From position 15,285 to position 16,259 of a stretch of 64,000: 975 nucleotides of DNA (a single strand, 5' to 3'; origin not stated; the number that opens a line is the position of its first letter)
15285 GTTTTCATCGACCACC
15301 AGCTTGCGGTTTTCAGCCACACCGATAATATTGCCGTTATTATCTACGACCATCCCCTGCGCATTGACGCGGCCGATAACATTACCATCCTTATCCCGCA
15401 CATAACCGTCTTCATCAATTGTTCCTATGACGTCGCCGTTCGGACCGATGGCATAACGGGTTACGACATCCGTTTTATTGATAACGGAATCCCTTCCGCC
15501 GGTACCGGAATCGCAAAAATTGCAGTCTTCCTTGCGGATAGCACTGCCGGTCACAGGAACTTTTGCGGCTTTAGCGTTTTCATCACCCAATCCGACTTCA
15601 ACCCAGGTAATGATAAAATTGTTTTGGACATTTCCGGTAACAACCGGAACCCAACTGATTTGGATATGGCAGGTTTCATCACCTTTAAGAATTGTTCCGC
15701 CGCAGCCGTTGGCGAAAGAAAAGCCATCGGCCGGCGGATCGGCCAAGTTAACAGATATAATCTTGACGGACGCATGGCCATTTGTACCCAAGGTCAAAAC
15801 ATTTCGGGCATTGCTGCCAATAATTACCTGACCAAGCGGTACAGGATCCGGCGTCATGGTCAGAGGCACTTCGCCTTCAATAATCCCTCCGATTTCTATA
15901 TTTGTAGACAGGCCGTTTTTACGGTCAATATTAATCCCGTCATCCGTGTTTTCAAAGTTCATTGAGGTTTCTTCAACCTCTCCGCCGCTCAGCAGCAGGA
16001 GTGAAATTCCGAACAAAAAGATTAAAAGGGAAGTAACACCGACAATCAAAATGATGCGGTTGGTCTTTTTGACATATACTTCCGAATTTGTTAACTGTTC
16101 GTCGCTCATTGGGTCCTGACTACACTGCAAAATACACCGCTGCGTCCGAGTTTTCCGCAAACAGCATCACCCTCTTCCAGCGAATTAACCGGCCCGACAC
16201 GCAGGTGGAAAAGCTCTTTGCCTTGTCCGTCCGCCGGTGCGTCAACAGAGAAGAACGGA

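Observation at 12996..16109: Membrane-anchored paralog made of the same repeats, sitting between virB9 and virB10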

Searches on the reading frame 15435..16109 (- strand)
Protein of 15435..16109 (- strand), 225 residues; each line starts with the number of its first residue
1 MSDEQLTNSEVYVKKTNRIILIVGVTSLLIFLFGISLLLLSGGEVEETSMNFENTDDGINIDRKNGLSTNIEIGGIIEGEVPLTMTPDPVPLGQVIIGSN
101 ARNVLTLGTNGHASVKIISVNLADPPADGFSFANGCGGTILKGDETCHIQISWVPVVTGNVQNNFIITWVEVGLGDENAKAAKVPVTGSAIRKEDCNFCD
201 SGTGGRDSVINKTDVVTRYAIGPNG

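Call 45: search_protein_representatives(protein=window:15435-16109:-)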
Query: 225 residues. Proteins with E-value up to 0.001 (for the whole library): 870; up to 1e-10: 185; up to 1e-30: 22. The best 150 are listed.
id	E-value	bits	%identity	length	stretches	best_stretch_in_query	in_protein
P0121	5.4e-86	303.7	26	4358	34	86-197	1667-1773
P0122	2.8e-83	294.8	62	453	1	1-225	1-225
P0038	1.1e-71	257.0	55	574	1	3-225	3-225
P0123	9.4e-66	237.5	52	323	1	4-225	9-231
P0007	4.7e-65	235.2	54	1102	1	1-225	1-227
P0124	1.2e-63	230.6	52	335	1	2-206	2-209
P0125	3.2e-63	229.2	56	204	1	1-196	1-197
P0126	8.7e-53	195.1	91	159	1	1-105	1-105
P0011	1.1e-51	191.5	46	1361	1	1-225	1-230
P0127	1.4e-51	191.2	54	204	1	58-207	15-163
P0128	2.1e-44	167.7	26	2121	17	76-163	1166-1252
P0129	2.5e-42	160.9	26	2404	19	104-167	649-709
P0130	3.1e-41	157.3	45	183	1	1-180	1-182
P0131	2.6e-40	154.3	42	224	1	28-225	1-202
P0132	7.0e-40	152.9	61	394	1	105-225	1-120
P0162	8.9e-20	87.2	30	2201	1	1-225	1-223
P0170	2.0e-18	82.8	32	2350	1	6-202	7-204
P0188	1.2e-16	76.9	29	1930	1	3-204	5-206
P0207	6.3e-15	71.3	29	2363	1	3-209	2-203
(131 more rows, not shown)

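Call 49: search_protein_families(library=pfam, proteins=[P0162, P0170, P0188, P0207], max_evalue=0.001)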
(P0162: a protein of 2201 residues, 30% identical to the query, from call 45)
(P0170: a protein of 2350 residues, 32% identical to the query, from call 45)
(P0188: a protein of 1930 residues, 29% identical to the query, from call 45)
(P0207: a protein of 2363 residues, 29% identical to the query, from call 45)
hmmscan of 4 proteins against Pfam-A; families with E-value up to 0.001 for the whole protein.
P0162 (2201 aa): 6 families
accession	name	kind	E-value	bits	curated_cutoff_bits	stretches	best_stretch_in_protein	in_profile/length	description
PF21785.3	Bflower_2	-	5e-107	352.1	38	8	1611-1700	11-96/112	5-fold beta-flower protein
PF21784.3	Bflower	-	2.3e-45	154.1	25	2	1464-1527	1-63/116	4-fold beta flower protein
PF03743.19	TrbI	-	3.5e-31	109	35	1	1864-2061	2-188/188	Bacterial conjugation TrbI-like protein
PF12396.14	DUF3659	-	1.6e-29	102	24.8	0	349-399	9-55/61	Protein of unknown function (DUF3659)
PF05593.20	RHS_repeat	-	8.5e-14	52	22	0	1416-1449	1-38/38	RHS Repeat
PF18342.7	LytB_SH3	-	0.00052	20.5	25.8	0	1414-1432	13-31/67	Endo-beta-N-acetylglucosaminidase LytB SH3 domain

P0170 (2350 aa): 4 families
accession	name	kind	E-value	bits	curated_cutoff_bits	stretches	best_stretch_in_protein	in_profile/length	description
PF21785.3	Bflower_2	-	1e-105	347.8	38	10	1603-1689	5-85/112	5-fold beta-flower protein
PF21784.3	Bflower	-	2e-49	167.3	25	3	1721-1780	3-61/116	4-fold beta flower protein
PF03743.19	TrbI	-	4.2e-35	121.8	35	1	2015-2209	2-188/188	Bacterial conjugation TrbI-like protein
PF12396.14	DUF3659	-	1.1e-32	112.1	24.8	2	1813-1864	10-57/61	Protein of unknown function (DUF3659)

P0188 (1930 aa): 4 families
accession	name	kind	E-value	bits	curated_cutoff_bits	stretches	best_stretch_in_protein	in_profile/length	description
PF21785.3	Bflower_2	-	2.3e-63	211.4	38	8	264-348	22-100/112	5-fold beta-flower protein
PF03743.19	TrbI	-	4.7e-29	102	35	1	1631-1828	2-187/188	Bacterial conjugation TrbI-like protein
PF21784.3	Bflower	-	3.6e-22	79.3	25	0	1426-1470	3-46/116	4-fold beta flower protein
PF12396.14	DUF3659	-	1.2e-12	47.9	24.8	0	390-441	7-54/61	Protein of unknown function (DUF3659)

P0207 (2363 aa): 4 families
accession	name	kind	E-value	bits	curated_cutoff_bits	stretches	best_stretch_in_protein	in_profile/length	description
PF21785.3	Bflower_2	-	2.8e-91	301.4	38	10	569-655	12-93/112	5-fold beta-flower protein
PF03743.19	TrbI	-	2.1e-30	106.4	35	1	2046-2238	2-188/188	Bacterial conjugation TrbI-like protein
PF12396.14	DUF3659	-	4.3e-27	94.2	24.8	2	1824-1875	10-57/61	Protein of unknown function (DUF3659)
PF21784.3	Bflower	-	2e-21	77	25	2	1828-1874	3-48/116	4-fold beta flower protein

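Call 51: find_homologous_proteins(query=P0162)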
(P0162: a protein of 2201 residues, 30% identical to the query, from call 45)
Query P0162 (2201 aa): 785 proteins with E <= 0.001 among 8000 candidates; the best 120 are listed.
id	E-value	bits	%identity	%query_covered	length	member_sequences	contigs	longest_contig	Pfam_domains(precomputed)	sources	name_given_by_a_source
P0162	0.0e+0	4886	100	100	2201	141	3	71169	PF21784.4,PF05593.20,PF12396.15,PF21785.4,PF03743.20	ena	-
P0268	0.0e+0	4867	100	100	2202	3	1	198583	PF21784.4,PF05593.20,PF12396.15,PF21785.4,PF03743.20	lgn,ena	-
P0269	0.0e+0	4207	86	100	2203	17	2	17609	PF21784.4,PF05593.20,PF12396.15,PF21785.4,PF03743.20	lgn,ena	-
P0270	0.0e+0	4191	99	87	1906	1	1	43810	PF21784.4,PF05593.20,PF12396.15,PF21785.4,PF03743.20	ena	-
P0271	0.0e+0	4136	89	72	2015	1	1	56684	PF21784.4,PF05593.20,PF12396.15,PF21785.4,PF03743.20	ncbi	-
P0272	0.0e+0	4071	75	100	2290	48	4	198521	PF21784.4,PF05593.20,PF12396.15,PF21785.4,PF03743.20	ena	-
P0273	0.0e+0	3928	80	100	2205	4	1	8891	PF21784.4,PF05593.20,PF12396.15,PF21785.4,PF03743.20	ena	-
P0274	0.0e+0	2677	52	100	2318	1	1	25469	PF21784.4,PF05593.20,PF06004.19,PF12396.15,PF21785.4,PF03743.20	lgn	-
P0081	0.0e+0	1562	44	67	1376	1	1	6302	PF21784.4,PF05593.20,PF12396.15,PF21785.4,PF03743.20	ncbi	-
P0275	0.0e+0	1035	29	94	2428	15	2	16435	PF21784.4,PF05593.20,PF12396.15,PF21785.4,PF03743.20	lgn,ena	-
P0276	0.0e+0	1030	29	90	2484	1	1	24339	PF21784.4,PF05593.20,PF12396.15,PF21785.4,PF03743.20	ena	-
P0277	0.0e+0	1027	29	98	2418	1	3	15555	PF21784.4,PF12396.15,PF21785.4,PF03743.20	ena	-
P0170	0.0e+0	1020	30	98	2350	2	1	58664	PF21784.4,PF12396.15,PF21785.4,PF03743.20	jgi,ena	-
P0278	0.0e+0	1015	27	81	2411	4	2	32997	PF21784.4,PF05593.20,PF12396.15,PF21785.4,PF03743.20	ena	-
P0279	1.5e-298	1012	28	100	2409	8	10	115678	PF21784.4,PF05593.20,PF12396.15,PF21785.4,PF03743.20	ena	-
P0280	3.6e-289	981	29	94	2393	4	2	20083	PF21784.4,PF05593.20,PF12396.15,PF21785.4,PF03743.20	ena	-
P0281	9.7e-289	979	30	94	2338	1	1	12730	PF21784.4,PF05593.20,PF12396.15,PF21785.4,PF03743.20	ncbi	-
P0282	3.8e-287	974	29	96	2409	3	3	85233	PF21784.4,PF05593.20,PF12396.15,PF21785.4,PF03743.20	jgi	-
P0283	1.7e-285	969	28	94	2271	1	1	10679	PF21784.4,PF12396.15,PF21785.4,PF03743.20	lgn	-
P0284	8.3e-281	953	26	72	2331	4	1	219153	PF21784.4,PF05593.20,PF12396.15,PF21785.4,PF03743.20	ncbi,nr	ncbi:MAG: hypothetical protein J6Y03_00245 [Alphaproteobacteria bacterium]|nr:hypothetical protein [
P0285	3.6e-280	951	29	84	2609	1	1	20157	PF21784.4,PF12396.15,PF21785.4,PF03743.20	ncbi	-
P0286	6.4e-280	950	29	94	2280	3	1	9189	PF21784.4,PF12396.15,PF21785.4,PF03743.20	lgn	-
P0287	1.5e-279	949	30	94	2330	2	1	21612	PF21784.4,PF05593.20,PF12396.15,PF21785.4,PF03743.20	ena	-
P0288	9.8e-275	933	29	94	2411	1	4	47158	PF21784.4,PF05593.20,PF20789.4,PF12396.15,PF21785.4,PF03743.20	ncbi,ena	-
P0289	3.1e-270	918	28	99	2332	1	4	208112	PF21784.4,PF12396.15,PF21785.4,PF03743.20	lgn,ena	-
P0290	4.6e-269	914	28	94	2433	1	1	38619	PF21784.4,PF05593.20,PF12396.15,PF21785.4,PF03743.20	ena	-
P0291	1.3e-267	909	28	77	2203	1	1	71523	PF21784.4,PF12396.15,PF21785.4,PF03743.20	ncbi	-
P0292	2.4e-267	909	30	94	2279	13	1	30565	PF21784.4,PF12396.15,PF21785.4,PF03743.20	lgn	-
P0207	2.7e-267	908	30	94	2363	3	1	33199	PF21784.4,PF12396.15,PF21785.4,PF03743.20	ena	-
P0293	5.3e-267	907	27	96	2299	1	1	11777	PF21784.4,PF12396.15,PF21785.4,PF03743.20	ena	-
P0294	1.2e-266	906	30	90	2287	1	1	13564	PF21784.4,PF05593.20,PF12396.15,PF21785.4,PF03743.20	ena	-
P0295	4.7e-265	901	31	95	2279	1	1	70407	PF21784.4,PF12396.15,PF21785.4,PF03743.20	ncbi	-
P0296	1.4e-264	899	29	94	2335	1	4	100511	PF21784.4,PF05593.20,PF12396.15,PF21785.4,PF03743.20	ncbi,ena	-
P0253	3.1e-263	895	29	94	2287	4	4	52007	PF21784.4,PF05593.20,PF12396.15,PF21785.4,PF03743.20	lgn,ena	-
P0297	2.1e-262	892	29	94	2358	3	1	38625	PF21784.4,PF12396.15,PF21785.4,PF03743.20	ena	-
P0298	1.5e-260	886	28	99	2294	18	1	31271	PF21784.4,PF05593.20,PF12396.15,PF21785.4,PF03743.20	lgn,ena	-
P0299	2.5e-260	885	28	99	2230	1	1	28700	PF21784.4,PF12396.15,PF21785.4,PF03743.20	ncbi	-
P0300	3.8e-260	885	30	94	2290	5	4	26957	PF21784.4,PF12396.15,PF21785.4,PF03743.20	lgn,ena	-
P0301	1.8e-259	882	29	94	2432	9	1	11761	PF21784.4,PF12396.15,PF21785.4,PF03743.20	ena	-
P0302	4.7e-259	881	30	97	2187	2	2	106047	PF21784.4,PF12396.15,PF21785.4,PF03743.20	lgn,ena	-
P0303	5.7e-259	881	30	94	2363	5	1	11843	PF21784.4,PF12396.15,PF03743.20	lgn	-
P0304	1.4e-258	879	30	94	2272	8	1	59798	PF21784.4,PF12396.15,PF21785.4,PF03743.20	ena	-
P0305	1.3e-257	876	30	99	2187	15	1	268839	PF21784.4,PF12396.15,PF21785.4,PF03743.20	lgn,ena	-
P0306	1.5e-255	869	28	82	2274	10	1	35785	PF21784.4,PF12396.15,PF21785.4,PF03743.20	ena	-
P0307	8.1e-255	867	31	94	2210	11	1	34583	PF21784.4,PF12396.15,PF21785.4,PF03743.20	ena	-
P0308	2.3e-254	865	30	97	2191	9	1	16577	PF21784.4,PF12396.15,PF21785.4,PF03743.20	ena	-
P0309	6.7e-254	864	29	94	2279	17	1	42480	PF21784.4,PF12396.15,PF21785.4,PF03743.20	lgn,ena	-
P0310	7.5e-254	864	27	91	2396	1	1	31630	PF21784.4,PF05593.20,PF12396.15,PF21785.4,PF03743.20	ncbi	-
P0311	1.4e-253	863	28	94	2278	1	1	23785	PF21784.4,PF12396.15,PF21785.4,PF03743.20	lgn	-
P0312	1.3e-252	860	29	94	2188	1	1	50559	PF21784.4,PF12396.15,PF21785.4,PF03743.20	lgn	-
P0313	4.2e-252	858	29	94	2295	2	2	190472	PF21784.4,PF03743.20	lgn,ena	-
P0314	4.0e-251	855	29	94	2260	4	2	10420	PF21784.4,PF12396.15,PF21785.4,PF03743.20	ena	-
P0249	6.2e-251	854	29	94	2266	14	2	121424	PF21784.4,PF12396.15,PF21785.4,PF03743.20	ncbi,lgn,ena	-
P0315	9.5e-251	853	30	95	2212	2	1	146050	PF21784.4,PF12396.15,PF21785.4,PF03743.20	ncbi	-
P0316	1.4e-250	853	29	98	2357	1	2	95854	PF21784.4,PF12396.15,PF21785.4,PF03743.20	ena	-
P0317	1.8e-250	853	29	94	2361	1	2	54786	PF21784.4,PF12396.15,PF21785.4,PF03743.20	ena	-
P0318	5.9e-250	851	30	94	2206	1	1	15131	PF21784.4,PF12396.15,PF21785.4,PF03743.20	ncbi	-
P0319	9.8e-250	850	30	94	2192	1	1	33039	PF21784.4,PF12396.15,PF21785.4,PF03743.20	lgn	-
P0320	1.1e-249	850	28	79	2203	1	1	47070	PF21784.4,PF12396.15,PF21785.4,PF03743.20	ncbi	-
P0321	2.8e-249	849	30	94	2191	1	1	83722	PF21784.4,PF21785.4,PF03743.20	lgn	-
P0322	6.1e-249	847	29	98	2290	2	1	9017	PF21784.4,PF21785.4,PF03743.20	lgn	-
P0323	8.8e-249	847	29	94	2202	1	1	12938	PF21784.4,PF21785.4,PF03743.20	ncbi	-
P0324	2.0e-248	846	28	94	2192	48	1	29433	PF21784.4,PF21785.4,PF03743.20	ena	-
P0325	3.7e-248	845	29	94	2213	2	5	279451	PF21784.4,PF12396.15,PF21785.4,PF03743.20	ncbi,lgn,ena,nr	ncbi:MAG: DUF3659 domain-containing protein [Alphaproteobacteria bacterium]|nr:DUF3659 domain-contai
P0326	4.9e-248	844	28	99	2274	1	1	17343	PF21784.4,PF12396.15,PF21785.4,PF03743.20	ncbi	-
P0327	5.3e-248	844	28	94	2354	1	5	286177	PF21784.4,PF12396.15,PF21785.4,PF03743.20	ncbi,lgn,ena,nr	ncbi:MAG: hypothetical protein IKV03_02475 [Alphaproteobacteria bacterium]|nr:hypothetical protein [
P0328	1.2e-247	843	27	99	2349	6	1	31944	PF21784.4,PF21785.4,PF03743.20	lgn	-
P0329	1.7e-247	843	28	94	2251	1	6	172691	PF21784.4,PF12396.15,PF21785.4,PF03743.20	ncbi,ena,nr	ncbi:MAG: hypothetical protein J6V53_03910 [Alphaproteobacteria bacterium]|nr:hypothetical protein [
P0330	3.3e-247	842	28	100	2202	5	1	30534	PF21784.4,PF12396.15,PF21785.4,PF03743.20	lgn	-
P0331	3.5e-247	842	28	99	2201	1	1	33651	PF21784.4,PF12396.15,PF21785.4,PF03743.20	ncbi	-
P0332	6.4e-247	841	28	98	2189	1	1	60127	PF21784.4,PF12396.15,PF21785.4,PF03743.20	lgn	-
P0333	1.3e-246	840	30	94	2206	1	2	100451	PF21784.4,PF12396.15,PF21785.4,PF03743.20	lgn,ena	-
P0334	1.8e-246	839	28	98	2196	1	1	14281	PF21784.4,PF21785.4,PF03743.20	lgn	-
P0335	2.9e-245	835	29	95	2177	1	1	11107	PF21784.4,PF12396.15,PF21785.4,PF03743.20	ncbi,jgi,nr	ncbi:MAG: hypothetical protein LBU87_01335 [Lactobacillales bacterium]|jgi:type IV secretory pathway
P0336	5.2e-244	831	28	77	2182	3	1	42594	PF21784.4,PF12396.15,PF21785.4,PF03743.20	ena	-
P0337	6.0e-242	824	28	94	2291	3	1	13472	PF21784.4,PF12396.15,PF21785.4,PF03743.20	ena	-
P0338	3.7e-241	822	29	94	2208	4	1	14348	PF21784.4,PF12396.15,PF21785.4,PF03743.20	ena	-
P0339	2.3e-240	819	28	99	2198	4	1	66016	PF21784.4,PF12396.15,PF21785.4,PF03743.20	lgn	-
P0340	2.6e-240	819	28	94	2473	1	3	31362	PF21784.4,PF12396.15,PF21785.4,PF03743.20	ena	-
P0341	1.8e-236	806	29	99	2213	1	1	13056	PF21784.4,PF12396.15,PF21785.4,PF03743.20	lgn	-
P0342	3.4e-235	802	28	77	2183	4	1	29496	PF21784.4,PF12396.15,PF21785.4,PF03743.20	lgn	-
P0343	1.7e-233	796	29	94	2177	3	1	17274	PF21784.4,PF21785.4,PF03743.20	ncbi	-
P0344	1.8e-232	793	30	94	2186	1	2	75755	PF21784.4,PF21785.4,PF03743.20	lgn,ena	-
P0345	3.8e-232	792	30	94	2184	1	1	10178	PF21784.4,PF21785.4,PF03743.20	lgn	-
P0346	1.1e-231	790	29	94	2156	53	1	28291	PF21784.4,PF12396.15,PF21785.4,PF03743.20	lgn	-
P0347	3.9e-231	788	30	94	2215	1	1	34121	PF21784.4,PF21785.4,PF03743.20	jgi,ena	-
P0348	5.1e-225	768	27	98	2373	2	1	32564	PF21784.4,PF12396.15,PF21785.4,PF03743.20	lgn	-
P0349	1.6e-223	763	28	93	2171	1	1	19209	PF21784.4,PF12396.15,PF21785.4,PF03743.20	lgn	-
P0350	5.9e-222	758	27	99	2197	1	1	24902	PF21784.4,PF12396.15,PF21785.4,PF03743.20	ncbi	-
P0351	2.9e-220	752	29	79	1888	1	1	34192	PF21784.4,PF12396.15,PF21785.4,PF03743.20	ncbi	-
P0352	3.3e-218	746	29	94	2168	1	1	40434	PF21784.4,PF21785.4,PF03743.20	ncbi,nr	ncbi:MAG: TrbI/VirB10 family protein [Alphaproteobacteria bacterium]|nr:TrbI/VirB10 family protein [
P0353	4.6e-214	732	26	94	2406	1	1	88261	PF21784.4,PF12396.15,PF21785.4,PF03743.20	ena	-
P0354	7.8e-213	728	29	87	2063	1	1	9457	PF21784.4,PF21785.4,PF03743.20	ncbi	ncbi:MAG: TrbI/VirB10 family protein [Alphaproteobacteria bacterium]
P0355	4.4e-211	722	27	94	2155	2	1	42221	PF21784.4,PF21785.4,PF03743.20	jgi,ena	-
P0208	5.0e-211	722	29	90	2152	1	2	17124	PF21784.4,PF12396.15,PF21785.4,PF03743.20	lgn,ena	-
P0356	6.7e-207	708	28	79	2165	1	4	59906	PF21784.4,PF21785.4,PF03743.20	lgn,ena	-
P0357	2.3e-200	686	26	79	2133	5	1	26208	PF21784.4,PF21785.4,PF03743.20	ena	-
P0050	1.6e-198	680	29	67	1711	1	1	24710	PF21784.4,PF12396.15,PF21785.4,PF03743.20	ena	-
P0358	7.6e-197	675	27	96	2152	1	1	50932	PF12396.15,PF21785.4,PF03743.20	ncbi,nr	ncbi:MAG: TrbI/VirB10 family protein [Alphaproteobacteria bacterium]|nr:TrbI/VirB10 family protein [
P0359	1.1e-196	674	26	95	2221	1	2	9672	PF21784.4,PF12396.15,PF21785.4,PF03743.20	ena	-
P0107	1.3e-191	657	30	67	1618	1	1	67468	PF21784.4,PF12396.15,PF21785.4,PF03743.20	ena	-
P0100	1.3e-191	657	30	67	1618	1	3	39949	PF21784.4,PF12396.15,PF21785.4,PF03743.20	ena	-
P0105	1.5e-190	654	30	67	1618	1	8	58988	PF21784.4,PF12396.15,PF21785.4,PF03743.20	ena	-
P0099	2.0e-190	653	30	67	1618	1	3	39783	PF21784.4,PF12396.15,PF21785.4,PF03743.20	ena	-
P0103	2.1e-190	653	30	67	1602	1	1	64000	PF21784.4,PF12396.15,PF21785.4,PF03743.20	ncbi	-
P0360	2.7e-189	650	28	92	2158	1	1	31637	PF21784.4,PF21785.4,PF03743.20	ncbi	-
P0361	3.2e-189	649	31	60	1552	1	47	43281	PF21784.4,PF12396.15,PF21785.4,PF03743.20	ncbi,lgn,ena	-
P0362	3.7e-189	649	31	60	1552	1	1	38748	PF21784.4,PF12396.15,PF21785.4,PF03743.20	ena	-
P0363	5.3e-189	649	31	60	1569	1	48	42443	PF21784.4,PF12396.15,PF21785.4,PF03743.20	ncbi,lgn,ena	-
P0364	5.8e-189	649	27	91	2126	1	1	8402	PF21784.4,PF21785.4,PF03743.20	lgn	-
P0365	1.6e-188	647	31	60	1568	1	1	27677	PF21784.4,PF12396.15,PF21785.4,PF03743.20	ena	-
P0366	2.8e-188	646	31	60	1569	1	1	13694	PF21784.4,PF12396.15,PF21785.4,PF03743.20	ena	-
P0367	5.1e-187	642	26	96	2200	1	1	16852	PF21784.4,PF12396.15,PF21785.4,PF03743.20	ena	-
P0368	1.5e-183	631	31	60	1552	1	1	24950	PF21784.4,PF12396.15,PF21785.4,PF03743.20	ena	-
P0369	3.6e-183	629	31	60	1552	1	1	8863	PF21784.4,PF12396.15,PF21785.4,PF03743.20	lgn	-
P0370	3.8e-183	629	31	60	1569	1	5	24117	PF21784.4,PF12396.15,PF21785.4,PF03743.20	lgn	-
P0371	8.5e-183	628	31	60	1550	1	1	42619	PF21784.4,PF12396.15,PF21785.4,PF03743.20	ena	-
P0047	8.5e-183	628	31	60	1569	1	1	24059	PF21784.4,PF12396.15,PF21785.4,PF03743.20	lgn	-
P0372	1.4e-182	627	31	60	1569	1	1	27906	PF21784.4,PF12396.15,PF21785.4,PF03743.20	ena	-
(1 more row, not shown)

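Call 53: find_encoding_contigs(protein=P0162, flank=10000, max_places=1)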
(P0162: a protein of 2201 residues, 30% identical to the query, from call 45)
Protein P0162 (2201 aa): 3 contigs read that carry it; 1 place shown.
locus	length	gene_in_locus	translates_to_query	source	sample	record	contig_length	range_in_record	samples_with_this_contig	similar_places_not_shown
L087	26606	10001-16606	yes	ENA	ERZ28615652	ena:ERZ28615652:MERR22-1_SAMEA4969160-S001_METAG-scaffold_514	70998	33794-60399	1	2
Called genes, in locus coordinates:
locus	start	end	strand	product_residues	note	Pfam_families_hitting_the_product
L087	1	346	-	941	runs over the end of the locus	PF02739:5_3_exonuc_N, PF01367:5_3_exonuc, PF01612:DNA_pol_A_exo1, PF00476:DNA_pol_A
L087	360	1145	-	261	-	PF01066:CDP-OH_P_transf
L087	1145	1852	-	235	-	PF02666:PS_Dcarbxylase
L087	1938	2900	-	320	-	PF19077:Big_13 (faint), PF17936:Big_6 (faint), PF01476:LysM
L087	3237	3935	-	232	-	PF00561:Abhydrolase_1, PF12697:Abhydrolase_6, PF12146:Hydrolase_4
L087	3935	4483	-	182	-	PF00857:Isochorismatase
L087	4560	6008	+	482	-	PF00270:DEAD, PF04851:ResIII, PF00271:Helicase_C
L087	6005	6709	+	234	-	PF02230:Abhydrolase_2, PF00326:Peptidase_S9 (faint), PF00756:Esterase (weak)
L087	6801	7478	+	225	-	PF04335:VirB8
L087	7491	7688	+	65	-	-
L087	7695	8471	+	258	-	PF04335:VirB8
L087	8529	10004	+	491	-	PF03524:CagX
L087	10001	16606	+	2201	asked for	PF21784:Bflower (faint), PF05593:RHS_repeat (faint), PF12396:DUF3659 (faint), PF21785:Bflower_2, PF03743:TrbI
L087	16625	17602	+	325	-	PF00437:T2SSE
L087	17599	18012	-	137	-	PF07309:FlaF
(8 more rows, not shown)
